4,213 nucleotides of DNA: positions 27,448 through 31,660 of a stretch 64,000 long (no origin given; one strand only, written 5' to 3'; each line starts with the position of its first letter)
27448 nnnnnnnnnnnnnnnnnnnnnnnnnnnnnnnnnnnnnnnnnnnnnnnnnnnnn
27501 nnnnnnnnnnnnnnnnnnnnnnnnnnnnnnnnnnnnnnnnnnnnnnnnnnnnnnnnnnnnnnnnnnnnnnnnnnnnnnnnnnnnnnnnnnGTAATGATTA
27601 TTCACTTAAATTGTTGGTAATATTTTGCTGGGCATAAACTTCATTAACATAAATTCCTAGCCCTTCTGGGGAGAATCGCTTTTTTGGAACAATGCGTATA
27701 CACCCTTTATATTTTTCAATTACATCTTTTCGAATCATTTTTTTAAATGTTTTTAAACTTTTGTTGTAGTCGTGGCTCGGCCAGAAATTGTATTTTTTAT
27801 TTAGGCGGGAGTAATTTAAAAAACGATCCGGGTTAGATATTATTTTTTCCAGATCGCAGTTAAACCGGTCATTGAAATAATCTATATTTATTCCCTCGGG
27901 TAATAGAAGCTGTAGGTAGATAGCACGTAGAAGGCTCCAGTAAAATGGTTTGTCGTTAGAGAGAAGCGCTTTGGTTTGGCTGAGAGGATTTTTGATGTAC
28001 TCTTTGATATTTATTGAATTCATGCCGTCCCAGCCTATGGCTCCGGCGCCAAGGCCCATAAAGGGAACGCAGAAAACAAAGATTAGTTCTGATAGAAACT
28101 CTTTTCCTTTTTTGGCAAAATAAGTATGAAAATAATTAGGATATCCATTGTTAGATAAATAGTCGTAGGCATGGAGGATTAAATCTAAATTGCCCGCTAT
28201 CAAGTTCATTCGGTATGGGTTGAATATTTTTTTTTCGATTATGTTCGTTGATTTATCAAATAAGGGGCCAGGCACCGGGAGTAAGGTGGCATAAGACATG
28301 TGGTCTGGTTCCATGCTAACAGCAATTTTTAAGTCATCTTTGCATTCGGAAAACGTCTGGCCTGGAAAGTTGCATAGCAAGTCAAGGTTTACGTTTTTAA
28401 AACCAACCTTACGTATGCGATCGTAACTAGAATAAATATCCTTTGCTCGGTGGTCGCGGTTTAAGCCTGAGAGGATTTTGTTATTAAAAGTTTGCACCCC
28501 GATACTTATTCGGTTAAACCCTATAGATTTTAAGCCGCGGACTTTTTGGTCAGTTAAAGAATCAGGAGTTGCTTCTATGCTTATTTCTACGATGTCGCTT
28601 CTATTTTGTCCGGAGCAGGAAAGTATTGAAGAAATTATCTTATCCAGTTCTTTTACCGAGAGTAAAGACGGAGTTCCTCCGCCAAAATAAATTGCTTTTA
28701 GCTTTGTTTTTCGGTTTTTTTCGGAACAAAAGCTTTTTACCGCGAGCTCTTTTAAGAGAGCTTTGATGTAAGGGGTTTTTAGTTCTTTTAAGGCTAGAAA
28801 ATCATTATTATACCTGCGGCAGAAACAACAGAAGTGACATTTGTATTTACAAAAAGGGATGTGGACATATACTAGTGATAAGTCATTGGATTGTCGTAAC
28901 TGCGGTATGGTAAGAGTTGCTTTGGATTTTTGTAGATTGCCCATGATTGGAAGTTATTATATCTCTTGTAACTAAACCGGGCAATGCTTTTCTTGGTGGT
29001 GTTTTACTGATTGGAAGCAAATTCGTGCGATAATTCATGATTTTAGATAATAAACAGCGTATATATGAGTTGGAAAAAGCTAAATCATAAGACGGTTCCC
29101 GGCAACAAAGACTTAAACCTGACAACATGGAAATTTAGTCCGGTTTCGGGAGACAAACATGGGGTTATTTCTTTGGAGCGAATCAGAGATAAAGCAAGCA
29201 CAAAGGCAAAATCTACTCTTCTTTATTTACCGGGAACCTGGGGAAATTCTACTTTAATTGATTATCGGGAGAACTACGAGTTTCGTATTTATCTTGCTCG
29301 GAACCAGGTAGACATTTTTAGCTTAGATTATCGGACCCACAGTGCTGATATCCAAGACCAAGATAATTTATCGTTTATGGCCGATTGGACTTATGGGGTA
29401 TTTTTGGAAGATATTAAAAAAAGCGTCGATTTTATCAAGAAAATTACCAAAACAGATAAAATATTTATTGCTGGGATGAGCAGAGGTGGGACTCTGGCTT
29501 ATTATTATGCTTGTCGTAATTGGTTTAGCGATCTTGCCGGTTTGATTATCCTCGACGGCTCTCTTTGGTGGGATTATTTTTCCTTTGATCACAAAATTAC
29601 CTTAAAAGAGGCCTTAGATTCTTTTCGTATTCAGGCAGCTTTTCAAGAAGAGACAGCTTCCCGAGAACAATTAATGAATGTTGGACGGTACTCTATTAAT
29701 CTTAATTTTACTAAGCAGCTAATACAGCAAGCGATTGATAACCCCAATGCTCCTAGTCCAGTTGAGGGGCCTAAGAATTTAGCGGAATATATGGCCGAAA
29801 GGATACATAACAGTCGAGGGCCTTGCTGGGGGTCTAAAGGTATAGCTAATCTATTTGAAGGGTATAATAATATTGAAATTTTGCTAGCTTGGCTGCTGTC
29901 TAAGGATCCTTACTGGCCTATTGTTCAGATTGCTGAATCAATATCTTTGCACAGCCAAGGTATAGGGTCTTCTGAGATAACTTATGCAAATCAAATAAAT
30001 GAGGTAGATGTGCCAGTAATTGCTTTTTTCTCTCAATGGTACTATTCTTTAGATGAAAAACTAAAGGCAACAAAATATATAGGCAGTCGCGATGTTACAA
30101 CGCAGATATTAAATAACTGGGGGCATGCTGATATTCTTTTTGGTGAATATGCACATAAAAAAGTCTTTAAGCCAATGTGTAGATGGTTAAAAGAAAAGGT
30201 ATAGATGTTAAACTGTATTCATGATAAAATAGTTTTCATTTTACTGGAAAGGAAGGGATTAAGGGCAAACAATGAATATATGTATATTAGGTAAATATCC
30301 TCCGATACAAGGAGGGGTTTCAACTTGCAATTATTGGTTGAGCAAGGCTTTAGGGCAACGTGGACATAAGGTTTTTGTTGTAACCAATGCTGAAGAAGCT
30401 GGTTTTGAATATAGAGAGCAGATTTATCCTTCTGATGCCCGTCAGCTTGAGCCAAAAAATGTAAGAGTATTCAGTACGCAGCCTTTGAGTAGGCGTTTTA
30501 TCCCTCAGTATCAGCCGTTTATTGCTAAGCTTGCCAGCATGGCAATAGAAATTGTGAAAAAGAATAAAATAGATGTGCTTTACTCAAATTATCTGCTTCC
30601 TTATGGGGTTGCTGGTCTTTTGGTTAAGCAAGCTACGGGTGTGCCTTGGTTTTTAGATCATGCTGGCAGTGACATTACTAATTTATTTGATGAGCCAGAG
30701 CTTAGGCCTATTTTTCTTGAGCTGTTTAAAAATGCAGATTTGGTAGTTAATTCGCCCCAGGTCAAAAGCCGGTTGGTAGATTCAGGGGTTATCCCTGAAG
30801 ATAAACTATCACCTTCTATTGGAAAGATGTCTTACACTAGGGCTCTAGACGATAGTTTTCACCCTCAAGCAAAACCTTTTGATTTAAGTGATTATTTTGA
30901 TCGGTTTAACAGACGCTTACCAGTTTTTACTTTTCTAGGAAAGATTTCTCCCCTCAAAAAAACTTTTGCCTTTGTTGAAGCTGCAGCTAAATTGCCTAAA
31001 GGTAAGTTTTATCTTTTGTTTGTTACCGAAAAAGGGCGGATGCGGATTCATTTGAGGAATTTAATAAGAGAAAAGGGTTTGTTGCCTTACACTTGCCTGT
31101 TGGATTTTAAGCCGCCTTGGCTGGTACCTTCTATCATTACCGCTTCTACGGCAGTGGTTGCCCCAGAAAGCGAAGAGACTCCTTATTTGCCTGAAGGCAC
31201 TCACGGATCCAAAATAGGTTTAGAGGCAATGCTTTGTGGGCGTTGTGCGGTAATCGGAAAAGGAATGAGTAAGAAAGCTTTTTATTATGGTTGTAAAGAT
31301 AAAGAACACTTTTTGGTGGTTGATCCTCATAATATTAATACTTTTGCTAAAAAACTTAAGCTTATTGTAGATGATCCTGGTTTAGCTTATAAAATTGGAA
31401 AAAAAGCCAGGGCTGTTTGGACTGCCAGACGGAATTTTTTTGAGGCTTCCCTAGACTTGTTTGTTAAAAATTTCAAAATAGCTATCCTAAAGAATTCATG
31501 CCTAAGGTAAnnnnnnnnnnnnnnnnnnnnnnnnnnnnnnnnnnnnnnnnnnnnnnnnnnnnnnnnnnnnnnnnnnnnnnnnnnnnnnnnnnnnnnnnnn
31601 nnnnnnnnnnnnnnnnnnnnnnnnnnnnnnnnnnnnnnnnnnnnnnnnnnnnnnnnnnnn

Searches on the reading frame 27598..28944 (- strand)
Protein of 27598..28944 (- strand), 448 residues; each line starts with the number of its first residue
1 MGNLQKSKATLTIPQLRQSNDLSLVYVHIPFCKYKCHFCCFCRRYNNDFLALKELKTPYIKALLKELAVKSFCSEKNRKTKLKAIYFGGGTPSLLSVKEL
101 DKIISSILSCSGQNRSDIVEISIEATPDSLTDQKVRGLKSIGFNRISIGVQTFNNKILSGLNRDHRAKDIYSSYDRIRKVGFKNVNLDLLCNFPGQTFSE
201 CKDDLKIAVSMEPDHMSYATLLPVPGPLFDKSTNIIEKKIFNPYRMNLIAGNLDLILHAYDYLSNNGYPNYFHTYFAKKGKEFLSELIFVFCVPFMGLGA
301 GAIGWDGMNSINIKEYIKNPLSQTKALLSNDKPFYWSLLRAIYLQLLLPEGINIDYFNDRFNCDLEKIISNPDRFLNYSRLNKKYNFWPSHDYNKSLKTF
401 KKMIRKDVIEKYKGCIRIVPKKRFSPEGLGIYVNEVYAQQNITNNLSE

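Call 52: search_protein_families(library=pfam, proteins=[window:27598-28944:-], max_evalue=0.001)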
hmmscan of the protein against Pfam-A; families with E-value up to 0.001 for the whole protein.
window:27598-28944:- (448 aa): 1 family
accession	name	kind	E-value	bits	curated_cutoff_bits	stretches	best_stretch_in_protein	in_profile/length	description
PF04055.27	Radical_SAM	-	1.9e-21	77.4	29.5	1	26-206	1-164/166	Radical SAM superfamily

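Call 62: search_protein_families(library=ncbifam, proteins=[window:27598-28944:-], max_evalue=0.00001)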
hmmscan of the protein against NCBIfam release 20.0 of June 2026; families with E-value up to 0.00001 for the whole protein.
window:27598-28944:- (448 aa): 21 families
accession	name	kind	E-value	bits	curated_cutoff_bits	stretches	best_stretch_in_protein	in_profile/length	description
TIGR00539.1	hemN_rel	equivalog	1.3e-60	205.5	205.4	1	25-372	3-335/361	radical SAM family heme chaperone HemW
TIGR03994.1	rSAM_HemZ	equivalog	9e-45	153.5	321.4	1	15-221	78-276/401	coproporphyrinogen dehydrogenase HemZ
NF006067.1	PRK08208.1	equivalog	3.6e-42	144.8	380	1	18-302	31-297/427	STM4012 family radical SAM protein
TIGR00538.1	hemN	equivalog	1e-40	140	324.95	1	18-225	46-244/454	oxygen-independent coproporphyrinogen III oxidase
TIGR04107.1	rSAM_HutW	equivalog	8.2e-39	133.6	400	1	17-230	34-239/419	heme anaerobic degradation radical SAM methyltransferase ChuW/HutW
NF006060.0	PRK08207.1-3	equivalog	1.6e-37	129.4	653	1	21-217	148-340/477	coproporphyrinogen III oxidase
NF006385.0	PRK08629.1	equivalog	2.1e-34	119.1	355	1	16-368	46-375/439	coproporphyrinogen III oxidase family protein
NF005133.0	PRK06582.1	equivalog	2.8e-33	115.5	597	1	19-369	9-351/390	coproporphyrinogen III oxidase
NF004567.0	PRK05904.1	equivalog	8.6e-33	114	355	1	23-327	7-288/353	coproporphyrinogen III oxidase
NF006064.0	PRK08207.2-2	equivalog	1.4e-32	113.3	504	1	25-221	147-338/465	coproporphyrinogen III oxidase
NF006062.0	PRK08207.1-5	equivalog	5.3e-32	111.3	1007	1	20-221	147-343/476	coproporphyrinogen III oxidase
NF006063.0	PRK08207.2-1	equivalog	8.5e-30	103.8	1074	1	20-220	191-385/518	coproporphyrinogen III oxidase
NF006061.0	PRK08207.1-4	equivalog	1.5e-29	103.1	702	1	12-221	163-368/501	coproporphyrinogen III oxidase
NF006066.0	PRK08207.2-5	equivalog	3.4e-24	85.3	1117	1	24-219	192-382/518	coproporphyrinogen III oxidase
NF006065.0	PRK08207.2-4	equivalog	7.9e-23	81.2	922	1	23-220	169-365/484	coproporphyrinogen III oxidase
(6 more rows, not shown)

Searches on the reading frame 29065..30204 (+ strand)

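Call 4: search_protein_families(library=pfam, proteins=[window:29065-30204:+], max_evalue=0.01)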
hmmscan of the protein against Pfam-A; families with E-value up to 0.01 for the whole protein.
window:29065-30204:+ (379 aa): 3 families
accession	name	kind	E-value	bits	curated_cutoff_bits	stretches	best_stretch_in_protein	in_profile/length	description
PF00561.26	Abhydrolase_1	-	2.6e-05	24.5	25.8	1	54-288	5-216/245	alpha/beta hydrolase fold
PF12146.15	Hydrolase_4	-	0.00021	21.1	27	1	76-168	26-112/239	Serine aminopeptidase, S33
PF12697.13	Abhydrolase_6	-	0.0011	20.1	26.3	1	52-172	1-94/217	Alpha/beta hydrolase family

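Call 5: search_protein_families(library=ncbifam, proteins=[window:29065-30204:+], max_evalue=0.01)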
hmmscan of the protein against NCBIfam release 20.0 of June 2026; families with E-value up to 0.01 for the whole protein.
window:29065-30204:+ (379 aa): 5 families
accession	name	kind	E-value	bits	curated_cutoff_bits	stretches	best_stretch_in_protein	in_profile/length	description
TIGR01836.1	PHA_synth_III_C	subfamily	1.4e-06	27.5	365.3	1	64-150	77-155/350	class III poly(R)-hydroxyalkanoic acid synthase subunit PhaC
NF041096.1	esterase_EstD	equivalog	1.6e-05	24.2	600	1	78-163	192-271/421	esterase EstD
TIGR01250.1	pro_imino_pep_2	subfamily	0.0012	18.5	167.65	1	108-178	77-142/288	proline iminopeptidase-family hydrolase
NF045948.1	ProImpepThrmp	equivalog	0.0012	18.3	500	1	110-165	79-128/291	proline iminopeptidase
NF007758.0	PRK10439.1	equivalog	0.0037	16.3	222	1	126-204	287-367/418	enterochelin esterase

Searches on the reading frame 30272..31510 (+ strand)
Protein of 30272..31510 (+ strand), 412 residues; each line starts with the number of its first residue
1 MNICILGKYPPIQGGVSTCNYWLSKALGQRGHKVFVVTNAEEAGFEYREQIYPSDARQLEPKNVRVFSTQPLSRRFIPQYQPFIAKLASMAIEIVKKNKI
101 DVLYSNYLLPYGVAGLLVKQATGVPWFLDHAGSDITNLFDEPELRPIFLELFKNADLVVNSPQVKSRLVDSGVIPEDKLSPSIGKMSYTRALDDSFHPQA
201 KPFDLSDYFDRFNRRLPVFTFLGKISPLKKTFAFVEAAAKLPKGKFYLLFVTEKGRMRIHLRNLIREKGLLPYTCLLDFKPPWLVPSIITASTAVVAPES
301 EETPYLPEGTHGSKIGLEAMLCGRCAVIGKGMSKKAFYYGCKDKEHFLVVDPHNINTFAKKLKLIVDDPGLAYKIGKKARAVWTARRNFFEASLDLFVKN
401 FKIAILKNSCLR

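Call 4: search_protein_families(library=pfam, proteins=[window:30272-31510:+], max_evalue=0.01)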
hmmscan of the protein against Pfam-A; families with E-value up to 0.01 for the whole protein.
window:30272-31510:+ (412 aa): 6 families
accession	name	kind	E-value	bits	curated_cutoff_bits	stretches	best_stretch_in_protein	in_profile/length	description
PF13439.12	Glyco_transf_4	-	1.1e-11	45.5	28.5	1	14-178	2-158/170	Glycosyltransferase Family 4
PF13579.12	Glyco_trans_4_4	-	3.6e-10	40.9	29.7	1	14-172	1-146/158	Glycosyl transferase 4-like domain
PF00534.26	Glycos_transf_1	-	2.1e-08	34.3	26.4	1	215-381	14-171/172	Glycosyl transferases group 1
PF13477.12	Glyco_trans_4_2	-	1.1e-05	26.1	23.4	1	25-158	18-135/139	Glycosyl transferase 4-like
PF13692.12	Glyco_trans_1_4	-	1.5e-05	25.7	27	1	217-368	2-142/142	Glycosyl transferases group 1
PF20706.3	GT4-conflict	-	0.0064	16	26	1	8-42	6-40/385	Family 4 Glycosyltransferase in conflict systems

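Call 5: search_protein_families(library=ncbifam, proteins=[window:30272-31510:+], max_evalue=0.01)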
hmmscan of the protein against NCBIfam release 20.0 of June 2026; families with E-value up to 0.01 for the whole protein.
window:30272-31510:+ (412 aa): 3 families
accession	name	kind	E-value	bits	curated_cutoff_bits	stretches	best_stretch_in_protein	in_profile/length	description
TIGR03999.1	thiol_BshA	equivalog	2.3e-06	26.8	273.7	1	13-157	11-147/375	N-acetyl-alpha-D-glucosaminyl L-malate synthase BshA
TIGR03449.1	mycothiol_MshA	equivalog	0.00011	21.2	462.5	1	62-392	65-391/406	D-inositol-3-phosphate glycosyltransferase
NF047684.1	TeichurnBiosyTuaC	equivalog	0.0071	15.3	550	0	86-136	93-145/391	teichuronic acid biosynthesis protein TuaC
